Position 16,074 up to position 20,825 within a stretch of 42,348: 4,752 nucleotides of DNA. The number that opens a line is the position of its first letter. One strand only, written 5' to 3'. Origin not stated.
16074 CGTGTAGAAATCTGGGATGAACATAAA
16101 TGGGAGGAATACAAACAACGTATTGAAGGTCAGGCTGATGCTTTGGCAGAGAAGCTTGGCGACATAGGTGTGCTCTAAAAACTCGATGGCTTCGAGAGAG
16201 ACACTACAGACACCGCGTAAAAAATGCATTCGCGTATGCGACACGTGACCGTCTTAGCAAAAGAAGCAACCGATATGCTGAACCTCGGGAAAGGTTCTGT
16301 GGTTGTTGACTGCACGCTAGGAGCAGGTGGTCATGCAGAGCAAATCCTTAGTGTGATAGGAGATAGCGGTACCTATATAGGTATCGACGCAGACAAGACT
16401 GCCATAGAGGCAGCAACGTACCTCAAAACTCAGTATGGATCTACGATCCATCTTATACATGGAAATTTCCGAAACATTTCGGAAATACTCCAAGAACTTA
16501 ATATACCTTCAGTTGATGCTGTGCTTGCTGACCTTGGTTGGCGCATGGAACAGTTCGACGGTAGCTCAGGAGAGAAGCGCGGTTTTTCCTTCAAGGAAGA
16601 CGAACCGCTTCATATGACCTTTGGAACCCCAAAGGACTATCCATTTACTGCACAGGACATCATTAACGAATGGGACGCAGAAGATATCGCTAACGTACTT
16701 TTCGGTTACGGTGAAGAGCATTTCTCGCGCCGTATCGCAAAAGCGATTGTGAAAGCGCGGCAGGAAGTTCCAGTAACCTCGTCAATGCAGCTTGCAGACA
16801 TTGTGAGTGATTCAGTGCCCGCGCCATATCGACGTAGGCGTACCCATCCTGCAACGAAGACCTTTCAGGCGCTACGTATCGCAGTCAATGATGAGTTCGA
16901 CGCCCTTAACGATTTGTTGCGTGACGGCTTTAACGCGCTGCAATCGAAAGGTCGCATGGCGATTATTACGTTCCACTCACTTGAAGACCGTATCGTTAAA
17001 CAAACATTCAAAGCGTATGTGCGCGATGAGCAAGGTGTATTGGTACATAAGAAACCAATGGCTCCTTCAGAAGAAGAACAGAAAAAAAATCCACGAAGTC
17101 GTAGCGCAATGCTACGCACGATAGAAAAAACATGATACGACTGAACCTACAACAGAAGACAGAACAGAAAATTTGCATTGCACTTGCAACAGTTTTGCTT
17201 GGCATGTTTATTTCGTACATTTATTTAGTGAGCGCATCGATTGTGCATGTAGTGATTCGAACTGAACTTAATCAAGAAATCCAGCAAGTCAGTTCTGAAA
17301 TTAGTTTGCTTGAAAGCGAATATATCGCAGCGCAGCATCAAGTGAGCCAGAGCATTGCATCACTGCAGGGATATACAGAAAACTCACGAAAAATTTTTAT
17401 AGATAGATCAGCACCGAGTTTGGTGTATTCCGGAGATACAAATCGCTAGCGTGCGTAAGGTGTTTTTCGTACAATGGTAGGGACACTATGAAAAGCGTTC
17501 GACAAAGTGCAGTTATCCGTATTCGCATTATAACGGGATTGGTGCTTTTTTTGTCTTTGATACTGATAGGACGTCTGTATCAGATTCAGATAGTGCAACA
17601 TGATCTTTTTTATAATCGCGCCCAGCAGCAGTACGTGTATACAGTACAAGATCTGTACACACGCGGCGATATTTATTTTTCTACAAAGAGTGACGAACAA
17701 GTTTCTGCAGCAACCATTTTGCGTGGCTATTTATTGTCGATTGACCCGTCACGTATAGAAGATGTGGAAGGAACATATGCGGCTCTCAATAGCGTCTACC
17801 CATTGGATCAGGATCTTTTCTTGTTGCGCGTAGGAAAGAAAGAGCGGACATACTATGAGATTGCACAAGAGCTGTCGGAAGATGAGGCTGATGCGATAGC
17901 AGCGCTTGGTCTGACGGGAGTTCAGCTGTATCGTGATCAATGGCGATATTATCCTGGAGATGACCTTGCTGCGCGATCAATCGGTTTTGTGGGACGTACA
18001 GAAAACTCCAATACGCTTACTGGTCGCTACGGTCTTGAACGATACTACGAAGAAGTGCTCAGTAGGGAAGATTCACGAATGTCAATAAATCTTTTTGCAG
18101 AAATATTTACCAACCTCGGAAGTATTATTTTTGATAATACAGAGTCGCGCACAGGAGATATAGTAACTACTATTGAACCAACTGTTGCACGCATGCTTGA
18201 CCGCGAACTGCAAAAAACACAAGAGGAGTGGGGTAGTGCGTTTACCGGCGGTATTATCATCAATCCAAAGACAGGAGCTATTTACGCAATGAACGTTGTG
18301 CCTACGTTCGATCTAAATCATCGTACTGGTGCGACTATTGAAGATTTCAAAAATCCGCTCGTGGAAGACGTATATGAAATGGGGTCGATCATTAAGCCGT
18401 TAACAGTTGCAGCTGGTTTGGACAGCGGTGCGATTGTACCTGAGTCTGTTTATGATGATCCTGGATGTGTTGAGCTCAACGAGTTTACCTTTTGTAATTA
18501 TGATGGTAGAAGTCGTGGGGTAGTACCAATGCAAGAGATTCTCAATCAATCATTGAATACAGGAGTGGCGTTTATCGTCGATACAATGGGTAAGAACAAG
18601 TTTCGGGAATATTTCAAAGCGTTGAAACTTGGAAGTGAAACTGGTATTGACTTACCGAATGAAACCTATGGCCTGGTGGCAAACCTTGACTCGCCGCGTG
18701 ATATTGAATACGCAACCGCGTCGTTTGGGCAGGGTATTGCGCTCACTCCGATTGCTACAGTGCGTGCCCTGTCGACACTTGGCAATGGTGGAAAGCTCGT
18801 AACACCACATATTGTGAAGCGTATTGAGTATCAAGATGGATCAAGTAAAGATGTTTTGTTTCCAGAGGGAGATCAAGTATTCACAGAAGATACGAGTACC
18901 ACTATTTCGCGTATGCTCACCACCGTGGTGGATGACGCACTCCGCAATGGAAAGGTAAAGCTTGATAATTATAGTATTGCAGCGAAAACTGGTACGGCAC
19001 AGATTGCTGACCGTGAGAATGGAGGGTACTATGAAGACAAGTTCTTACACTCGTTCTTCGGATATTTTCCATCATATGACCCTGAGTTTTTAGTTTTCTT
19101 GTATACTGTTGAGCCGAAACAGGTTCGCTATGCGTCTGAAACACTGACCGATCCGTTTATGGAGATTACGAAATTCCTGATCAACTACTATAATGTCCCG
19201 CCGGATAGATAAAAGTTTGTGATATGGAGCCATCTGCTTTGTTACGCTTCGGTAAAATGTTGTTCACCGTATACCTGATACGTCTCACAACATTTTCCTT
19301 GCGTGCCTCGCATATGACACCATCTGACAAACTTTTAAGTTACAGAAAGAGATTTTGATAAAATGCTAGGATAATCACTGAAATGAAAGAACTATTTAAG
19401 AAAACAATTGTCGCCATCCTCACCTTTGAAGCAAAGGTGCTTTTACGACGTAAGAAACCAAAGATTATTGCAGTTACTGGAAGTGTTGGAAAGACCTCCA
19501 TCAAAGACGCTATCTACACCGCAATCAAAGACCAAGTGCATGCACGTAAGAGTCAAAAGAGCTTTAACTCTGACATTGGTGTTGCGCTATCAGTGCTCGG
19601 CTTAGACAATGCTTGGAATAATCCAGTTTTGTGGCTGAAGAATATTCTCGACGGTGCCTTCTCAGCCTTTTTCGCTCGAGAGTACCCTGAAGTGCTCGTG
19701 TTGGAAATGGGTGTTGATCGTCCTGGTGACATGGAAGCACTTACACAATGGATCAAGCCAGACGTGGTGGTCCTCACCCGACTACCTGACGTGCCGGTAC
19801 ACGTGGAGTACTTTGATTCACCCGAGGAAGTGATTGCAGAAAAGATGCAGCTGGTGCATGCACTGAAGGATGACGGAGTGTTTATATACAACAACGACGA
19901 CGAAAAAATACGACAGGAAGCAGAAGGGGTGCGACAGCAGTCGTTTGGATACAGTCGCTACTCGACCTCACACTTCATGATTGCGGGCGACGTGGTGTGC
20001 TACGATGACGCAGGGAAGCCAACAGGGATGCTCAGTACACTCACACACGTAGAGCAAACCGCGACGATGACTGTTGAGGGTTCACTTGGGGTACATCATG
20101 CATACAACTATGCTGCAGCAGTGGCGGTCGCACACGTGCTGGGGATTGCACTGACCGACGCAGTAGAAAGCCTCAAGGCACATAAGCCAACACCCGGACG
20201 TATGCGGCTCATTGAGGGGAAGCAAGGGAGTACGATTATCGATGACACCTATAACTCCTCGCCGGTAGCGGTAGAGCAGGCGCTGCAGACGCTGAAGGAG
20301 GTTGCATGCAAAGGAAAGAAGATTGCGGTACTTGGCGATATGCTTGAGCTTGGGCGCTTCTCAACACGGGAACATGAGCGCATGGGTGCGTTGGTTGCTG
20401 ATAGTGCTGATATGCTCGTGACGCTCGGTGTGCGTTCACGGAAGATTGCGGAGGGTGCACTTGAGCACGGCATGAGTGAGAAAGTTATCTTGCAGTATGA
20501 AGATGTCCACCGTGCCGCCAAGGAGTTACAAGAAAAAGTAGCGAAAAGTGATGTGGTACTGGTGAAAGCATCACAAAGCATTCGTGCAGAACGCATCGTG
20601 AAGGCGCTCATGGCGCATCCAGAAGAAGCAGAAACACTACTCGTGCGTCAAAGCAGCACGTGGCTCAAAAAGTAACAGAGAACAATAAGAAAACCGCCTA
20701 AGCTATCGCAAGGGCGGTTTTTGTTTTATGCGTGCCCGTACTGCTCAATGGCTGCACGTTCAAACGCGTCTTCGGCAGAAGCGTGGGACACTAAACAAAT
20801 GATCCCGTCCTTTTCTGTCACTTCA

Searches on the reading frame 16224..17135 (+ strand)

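Call 36: search_protein_families(library=pfam, proteins=[window:16224-17135:+], max_evalue=0.001)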
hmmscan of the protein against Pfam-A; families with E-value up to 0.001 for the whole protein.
window:16224-17135:+ (303 aa): 3 families
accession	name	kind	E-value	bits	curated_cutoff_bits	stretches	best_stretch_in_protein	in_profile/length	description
PF01795.25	Methyltransf_5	-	3.9e-97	325.9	27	1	5-302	2-308/309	MraW methylase family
PF13847.12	Methyltransf_31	-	2.8e-05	24.3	27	1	23-101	3-79/145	Methyltransferase domain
PF13649.12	Methyltransf_25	-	0.00094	20.3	27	0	27-87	1-60/97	Methyltransferase domain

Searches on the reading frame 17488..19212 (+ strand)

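Call 36: search_protein_families(library=pfam, proteins=[window:17488-19212:+], max_evalue=0.001)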
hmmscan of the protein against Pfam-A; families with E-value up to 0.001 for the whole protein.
window:17488-19212:+ (574 aa): 2 families
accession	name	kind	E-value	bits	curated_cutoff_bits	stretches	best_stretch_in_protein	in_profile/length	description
PF00905.27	Transpeptidase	-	1e-63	215.8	22.1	1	256-556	4-292/299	Penicillin binding protein transpeptidase domain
PF03717.20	PBP_dimer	-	8.1e-08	33.3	24.4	1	84-193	54-160/180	Penicillin-binding Protein dimerisation domain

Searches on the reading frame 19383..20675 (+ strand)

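Call 36: search_protein_families(library=pfam, proteins=[window:19383-20675:+], max_evalue=0.001)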
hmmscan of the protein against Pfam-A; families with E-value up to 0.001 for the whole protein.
window:19383-20675:+ (430 aa): 2 families
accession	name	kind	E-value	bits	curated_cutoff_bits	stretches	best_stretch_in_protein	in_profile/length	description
PF08245.18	Mur_ligase_M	-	1.4e-24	87.7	24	1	31-250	1-200/200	Mur ligase middle domain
PF02875.26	Mur_ligase_C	-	5.1e-21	76.2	28.4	1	272-397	1-126/127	Mur ligase, glutamate ligase domain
